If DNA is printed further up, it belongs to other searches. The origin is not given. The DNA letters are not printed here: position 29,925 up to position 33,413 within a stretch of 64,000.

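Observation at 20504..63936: About 43 kb single-strand supercluster combining a Wzx/Wzy-type pathway with a polyprenyl-phosphate-sugar/GT-C pathway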

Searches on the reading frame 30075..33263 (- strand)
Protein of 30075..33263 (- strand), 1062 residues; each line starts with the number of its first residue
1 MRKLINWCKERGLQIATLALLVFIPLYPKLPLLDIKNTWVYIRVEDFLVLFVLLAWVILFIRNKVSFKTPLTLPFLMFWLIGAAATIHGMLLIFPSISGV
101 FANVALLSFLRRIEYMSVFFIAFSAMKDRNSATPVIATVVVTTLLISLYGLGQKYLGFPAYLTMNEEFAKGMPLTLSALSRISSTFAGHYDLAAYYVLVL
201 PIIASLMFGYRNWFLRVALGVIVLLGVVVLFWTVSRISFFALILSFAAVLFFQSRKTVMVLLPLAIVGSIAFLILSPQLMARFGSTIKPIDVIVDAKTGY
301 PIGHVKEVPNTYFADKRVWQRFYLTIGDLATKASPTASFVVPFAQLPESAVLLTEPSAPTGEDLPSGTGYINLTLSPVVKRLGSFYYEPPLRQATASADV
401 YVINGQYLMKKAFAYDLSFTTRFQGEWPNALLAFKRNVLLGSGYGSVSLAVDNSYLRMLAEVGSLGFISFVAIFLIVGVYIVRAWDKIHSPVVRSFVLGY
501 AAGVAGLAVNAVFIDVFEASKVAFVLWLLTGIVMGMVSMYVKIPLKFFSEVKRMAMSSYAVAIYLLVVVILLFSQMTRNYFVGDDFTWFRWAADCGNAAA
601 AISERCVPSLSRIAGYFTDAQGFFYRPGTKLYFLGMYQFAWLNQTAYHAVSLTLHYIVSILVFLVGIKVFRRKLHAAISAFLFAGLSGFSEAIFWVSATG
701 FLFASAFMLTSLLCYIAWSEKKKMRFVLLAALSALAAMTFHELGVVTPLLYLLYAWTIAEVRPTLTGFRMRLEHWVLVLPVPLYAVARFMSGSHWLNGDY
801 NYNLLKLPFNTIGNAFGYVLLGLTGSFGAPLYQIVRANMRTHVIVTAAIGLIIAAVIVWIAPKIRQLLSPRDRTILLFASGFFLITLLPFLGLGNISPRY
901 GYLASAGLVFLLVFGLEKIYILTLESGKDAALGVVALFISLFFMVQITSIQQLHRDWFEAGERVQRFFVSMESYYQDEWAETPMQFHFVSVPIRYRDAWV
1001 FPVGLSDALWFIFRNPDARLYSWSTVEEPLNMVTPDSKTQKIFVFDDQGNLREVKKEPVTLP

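Call 5: search_protein_families(library=pfam, proteins=[window:30075-33263:-], max_evalue=0.001)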
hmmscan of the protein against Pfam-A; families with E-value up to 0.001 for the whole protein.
window:30075-33263:- (1062 aa): 0 families

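Call 11: search_protein_families(library=ncbifam, proteins=[window:30075-33263:-], max_evalue=0.1)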
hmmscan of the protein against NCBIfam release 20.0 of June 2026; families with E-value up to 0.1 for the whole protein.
window:30075-33263:- (1062 aa): 1 family
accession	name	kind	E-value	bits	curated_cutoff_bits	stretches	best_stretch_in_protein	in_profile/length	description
TIGR00947.1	2A73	equivalog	3.5e-06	26.3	366.4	1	48-252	44-234/425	IctB family putative bicarbonate transporter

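Call 15: search_solved_structures(query=window:30075-33263:-, max_evalue=1)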
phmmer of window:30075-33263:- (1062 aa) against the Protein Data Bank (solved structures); distinct sequences matched with E-value up to 1: 0.

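Call 27: find_homologous_proteins(query=window:30075-33263:-, max_evalue=0.001)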
Query window:30075-33263:- (1062 aa): 1412 proteins with E <= 0.001 among 8000 candidates; the best 120 are listed.
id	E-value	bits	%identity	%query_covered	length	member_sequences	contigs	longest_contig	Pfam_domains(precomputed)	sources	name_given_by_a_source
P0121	0.0e+0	2169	91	100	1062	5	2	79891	-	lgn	-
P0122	0.0e+0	1813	75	100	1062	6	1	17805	-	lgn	-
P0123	0.0e+0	1778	74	100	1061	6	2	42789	-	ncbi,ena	-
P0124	0.0e+0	1747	73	100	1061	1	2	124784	-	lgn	-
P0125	0.0e+0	1720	72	100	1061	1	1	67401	-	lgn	-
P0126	0.0e+0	1711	72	100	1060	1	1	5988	-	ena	-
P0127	0.0e+0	1673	69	100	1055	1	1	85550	-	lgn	-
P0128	0.0e+0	1659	69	99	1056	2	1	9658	-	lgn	-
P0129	0.0e+0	1569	88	74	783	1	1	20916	-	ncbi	-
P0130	0.0e+0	1531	72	89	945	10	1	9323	-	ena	-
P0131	0.0e+0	1421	59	100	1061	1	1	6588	-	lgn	-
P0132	0.0e+0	1403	59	100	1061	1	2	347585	-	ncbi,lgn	-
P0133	0.0e+0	1394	60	100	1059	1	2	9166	-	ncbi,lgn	ncbi:MAG: O-antigen ligase family protein [Patescibacteria group bacterium]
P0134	0.0e+0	1393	58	100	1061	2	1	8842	-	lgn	-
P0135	0.0e+0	1381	58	100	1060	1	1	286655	-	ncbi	-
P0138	0.0e+0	1357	58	100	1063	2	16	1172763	-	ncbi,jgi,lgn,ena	jgi:hypothetical protein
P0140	0.0e+0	1353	57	99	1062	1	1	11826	-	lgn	-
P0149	0.0e+0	1337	56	100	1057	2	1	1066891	-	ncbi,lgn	-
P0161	0.0e+0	1283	55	99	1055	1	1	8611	PF04932.21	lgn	-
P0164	0.0e+0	1272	54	99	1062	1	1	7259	-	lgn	-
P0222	0.0e+0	1201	52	99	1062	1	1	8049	-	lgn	-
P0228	0.0e+0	1194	52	100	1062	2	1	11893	-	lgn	-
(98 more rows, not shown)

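Call 30: search_solved_structures(query=A2, max_evalue=1, show_alignments=2)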
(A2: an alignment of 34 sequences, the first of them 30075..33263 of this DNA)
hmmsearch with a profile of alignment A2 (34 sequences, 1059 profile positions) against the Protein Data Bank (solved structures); distinct sequences matched with E-value up to 1: 0.

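Call 32: find_encoding_contigs(protein=P0138, flank=10000, max_places=1)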
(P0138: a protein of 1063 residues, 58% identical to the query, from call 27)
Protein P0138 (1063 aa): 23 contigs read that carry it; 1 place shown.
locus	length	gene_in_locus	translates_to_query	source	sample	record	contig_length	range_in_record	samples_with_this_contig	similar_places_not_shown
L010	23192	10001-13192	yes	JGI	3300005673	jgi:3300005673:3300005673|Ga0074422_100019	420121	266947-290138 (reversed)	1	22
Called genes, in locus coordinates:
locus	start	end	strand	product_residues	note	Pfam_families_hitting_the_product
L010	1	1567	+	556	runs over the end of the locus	-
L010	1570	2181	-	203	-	PF01209:Ubie_methyltran, PF08003:Methyltransf_9 (weak), PF05148:Methyltransf_8 (faint), PF13489:Methyltransf_23, PF13847:Methyltransf_31, PF08241:Methyltransf_11, PF08242:Methyltransf_12, PF13649:Methyltransf_25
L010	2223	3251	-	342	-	PF13641:Glyco_tranf_2_3, PF00535:Glycos_transf_2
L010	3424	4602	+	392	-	PF00534:Glycos_transf_1, PF13692:Glyco_trans_1_4, PF26337:Gtf3_C (weak)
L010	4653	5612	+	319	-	PF04321:RmlD_sub_bind, PF01073:3Beta_HSD, PF01370:Epimerase, PF02719:Polysacc_synt_2 (weak), PF16363:GDP_Man_Dehyd, PF07993:NAD_binding_4 (weak)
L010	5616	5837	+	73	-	-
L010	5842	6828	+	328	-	PF01073:3Beta_HSD, PF01370:Epimerase, PF02719:Polysacc_synt_2, PF04321:RmlD_sub_bind, PF05368:NmrA (weak), PF08659:KR (faint), PF13460:NAD_binding_10, PF16363:GDP_Man_Dehyd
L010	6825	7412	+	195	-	PF13439:Glyco_transf_4 (weak)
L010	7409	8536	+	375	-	PF20706:GT4-conflict, PF00534:Glycos_transf_1, PF13692:Glyco_trans_1_4, PF13524:Glyco_trans_1_2 (weak)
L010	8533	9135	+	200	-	PF25084:LbH_EIF2B (faint), PF00132:Hexapep, PF14602:Hexapep_2 (weak)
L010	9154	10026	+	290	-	PF00535:Glycos_transf_2, PF13641:Glyco_tranf_2_3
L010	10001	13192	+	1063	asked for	-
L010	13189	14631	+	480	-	PF02366:PMT, PF13231:PMT_2 (weak)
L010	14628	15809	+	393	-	PF13439:Glyco_transf_4, PF00534:Glycos_transf_1, PF13692:Glyco_trans_1_4, PF13524:Glyco_trans_1_2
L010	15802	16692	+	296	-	PF13641:Glyco_tranf_2_3, PF00535:Glycos_transf_2, PF13632:Glyco_trans_2_3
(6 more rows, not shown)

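Call 33: find_encoding_contigs(protein=P0149, flank=10000, max_places=1)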
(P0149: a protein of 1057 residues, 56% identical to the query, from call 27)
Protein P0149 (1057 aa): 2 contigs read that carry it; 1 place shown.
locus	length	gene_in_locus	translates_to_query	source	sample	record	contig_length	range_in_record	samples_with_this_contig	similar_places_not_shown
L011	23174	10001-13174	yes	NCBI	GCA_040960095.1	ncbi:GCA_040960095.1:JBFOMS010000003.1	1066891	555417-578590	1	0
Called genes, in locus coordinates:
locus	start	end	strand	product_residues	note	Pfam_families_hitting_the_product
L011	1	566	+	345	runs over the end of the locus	PF00535:Glycos_transf_2, PF10111:Glyco_tranf_2_2, PF13506:Glyco_transf_21 (weak), PF13641:Glyco_tranf_2_3, PF13632:Glyco_trans_2_3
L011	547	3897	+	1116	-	-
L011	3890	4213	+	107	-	-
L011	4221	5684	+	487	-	-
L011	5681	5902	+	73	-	-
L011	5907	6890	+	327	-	PF01073:3Beta_HSD, PF01370:Epimerase, PF02719:Polysacc_synt_2, PF04321:RmlD_sub_bind, PF07993:NAD_binding_4 (faint), PF13460:NAD_binding_10 (weak), PF16363:GDP_Man_Dehyd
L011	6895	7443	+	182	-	PF13439:Glyco_transf_4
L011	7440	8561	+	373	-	PF20706:GT4-conflict, PF00534:Glycos_transf_1, PF13692:Glyco_trans_1_4, PF13524:Glyco_trans_1_2 (weak)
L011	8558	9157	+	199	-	PF00132:Hexapep, PF14602:Hexapep_2 (weak)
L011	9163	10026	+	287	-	PF00535:Glycos_transf_2, PF10111:Glyco_tranf_2_2 (faint), PF13641:Glyco_tranf_2_3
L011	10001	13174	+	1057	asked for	-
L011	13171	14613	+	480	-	PF02366:PMT (weak), PF13231:PMT_2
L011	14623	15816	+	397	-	PF13439:Glyco_transf_4, PF13579:Glyco_trans_4_4 (weak), PF00534:Glycos_transf_1, PF13692:Glyco_trans_1_4, PF13524:Glyco_trans_1_2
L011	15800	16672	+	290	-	PF00535:Glycos_transf_2, PF10111:Glyco_tranf_2_2 (weak), PF13641:Glyco_tranf_2_3, PF13632:Glyco_trans_2_3 (weak)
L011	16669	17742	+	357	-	PF13439:Glyco_transf_4, PF20706:GT4-conflict, PF00534:Glycos_transf_1, PF13692:Glyco_trans_1_4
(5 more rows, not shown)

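Call 39: search_protein_families(library=pfam, proteins=[window:30075-33263:-], max_evalue=1)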
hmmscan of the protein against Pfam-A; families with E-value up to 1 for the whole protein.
window:30075-33263:- (1062 aa): 1 family
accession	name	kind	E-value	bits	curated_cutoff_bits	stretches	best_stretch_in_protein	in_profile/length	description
PF04932.20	Wzy_C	-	0.013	15.7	31.7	1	405-471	62-149/149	O-Antigen ligase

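Call 46: predict_structure(alignment_id=A2)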
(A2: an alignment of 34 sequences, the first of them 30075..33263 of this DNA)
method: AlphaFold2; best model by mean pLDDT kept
length: 1062 residues; sequences in the alignment: 34
mean_pLDDT: 76.3   pTM: 0.70
mean pLDDT of the five models: 76.3, 73.5, 72.2, 70.7, 68.8
residues with pLDDT >= 90: 181; 70-90: 597; 50-70: 184; < 50: 100
segments of 3 or more residues with pLDDT < 50: 32-40, 161-188, 275-287, 357-367, 416-428, 446-453, 515-518, 596-604
pLDDT, mean of each block of 10 residues (from residue 1): 80 87 72 44 70 86 81 86 81 64 71 85 87 90 86 66 41 35 39 83 90 89 87 67 82 72 62 48 50 78 82 84 62 65 84 59 41 72 81 65 84 54 45 61 50 52 75 85 85 92 84 53 86 89 68 81 89 75 74 52 56 75 70 79 79 94 95 92 83 84 95 92 90 92 89 87 64 79 83 60 68 83 78 74 74 78 80 91 90 76 93 93 89 90 88 87 85 79 89 82 78 81 90 86 85 82 52
secondary structure, 60 per line:
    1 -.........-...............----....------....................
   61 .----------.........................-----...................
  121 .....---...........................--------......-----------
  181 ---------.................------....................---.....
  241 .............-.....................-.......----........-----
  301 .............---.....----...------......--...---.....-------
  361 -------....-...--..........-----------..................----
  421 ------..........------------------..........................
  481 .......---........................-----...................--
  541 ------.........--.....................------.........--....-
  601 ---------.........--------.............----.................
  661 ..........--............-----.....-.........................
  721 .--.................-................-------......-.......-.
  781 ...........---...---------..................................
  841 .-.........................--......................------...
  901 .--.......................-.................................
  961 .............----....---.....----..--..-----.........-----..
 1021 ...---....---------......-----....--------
elements in order (helices of 4 or more, strands of 3 or more residues): H2-10 H12-26 E31-34 E41-43 H44-61 H72-96 H102-125 H129-155 H164-169 H190-206 H213-232 H236-253 H255-275 H277-283 E288-295 E301-309 H310-313 E317-321 E338-340 E349-353 E368-371 E378-387 E399-416 H427-436 H455-487 H491-514 H520-538 H547-555 H558-578 H585-593 H596-599 H610-618 H627-639 H644-670 H673-684 H690-694 H696-721 H724-740 H742-757 H765-770 H772-778 H780-791 H807-841 H843-867 H870-891 H898-901 H904-926 H928-973 H978-981 E985-989 H1005-1013 E1019-1023 H1027-1030 E1040-1045 E1051-1054

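Call 48: fold_search(model_id=the predicted structure, library=pdb)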
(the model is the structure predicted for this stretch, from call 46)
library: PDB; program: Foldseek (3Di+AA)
matches with E <= 10: 126; with E <= 0.001: 0
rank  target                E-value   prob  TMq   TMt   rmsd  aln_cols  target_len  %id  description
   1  8agc_A                2.1e-03  1.00  0.25  0.36  14.5       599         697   12  Structure of yeast oligosaccharylransferase complex with lipid-linked oligosaccharide and non-acceptor peptide bound (released 2022-12-07)
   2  9n9j_I                2.6e-03  1.00  0.22  0.31  16.8       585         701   11  Structure of a GRP94 folding intermediate engaged with a CCDC134- and FKBP11-bound secretory translocon (released 2025-11-19)
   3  7oci_F                4.7e-03  1.00  0.28  0.43  13.3       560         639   11  Cryo-EM structure of yeast Ost6p containing oligosaccharyltransferase complex (released 2022-02-16)
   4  8age_A                6.0e-03  1.00  0.26  0.40  13.2       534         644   11  Structure of yeast oligosaccharylransferase complex with acceptor peptide bound (released 2022-12-07)
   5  8b6l_I                9.9e-03  1.00  0.26  0.38  15.1       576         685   10  Subtomogram average of the human Sec61-TRAP-OSTA-translocon (released 2022-12-07)
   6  6s7t_A                1.3e-02  1.00  0.28  0.39  12.9       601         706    9  Cryo-EM structure of human oligosaccharyltransferase complex OST-B (released 2019-12-18)
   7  8pn9_A                1.3e-02  1.00  0.24  0.36  12.3       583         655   10  Structure of human oligosaccharyltransferase OST-A complex bound to NGI-1 (released 2024-05-08)
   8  9i5k_A                1.8e-02  1.00  0.24  0.46   8.4       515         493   14  Structure of the Chaetomium thermophilum Pmt4 homodimer (C2 symmetry) (released 2025-12-24)
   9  6s7o_A                3.4e-02  1.00  0.26  0.39  14.7       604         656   11  Cryo-EM structure of human oligosaccharyltransferase complex OST-A (released 2019-12-18)
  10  3rce_A                4.4e-02  1.00  0.24  0.35  10.5       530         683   11  Bacterial oligosaccharyltransferase PglB (released 2011-06-15)
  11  6c26_A                5.6e-02  1.00  0.26  0.39  13.9       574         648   11  The Cryo-EM structure of a eukaryotic oligosaccharyl transferase complex (released 2018-01-31)
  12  7tpg_B                6.3e-02  1.00  0.25  0.59   8.5       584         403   12  Single-Particle Cryo-EM Structure of the WaaL O-antigen ligase in its ligand bound state (released 2022-04-06)
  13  6gxc_A                6.5e-02  1.00  0.26  0.36   9.3       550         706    9  Bacterial oligosaccharyltransferase PglB in complex with an inhibitory peptide and a reactive lipid-linked oligosaccha (released 2018-11-14)
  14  5ogl_A                6.5e-02  1.00  0.25  0.35   9.3       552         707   10  Structure of bacterial oligosaccharyltransferase PglB in complex with an acceptor peptide and an lipid-linked oligosac (released 2017-10-25)
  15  8agb_A                6.8e-02  0.99  0.24  0.37  12.9       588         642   11  Structure of yeast oligosaccharylransferase complex with lipid-linked oligosaccharide bound (released 2022-12-07)
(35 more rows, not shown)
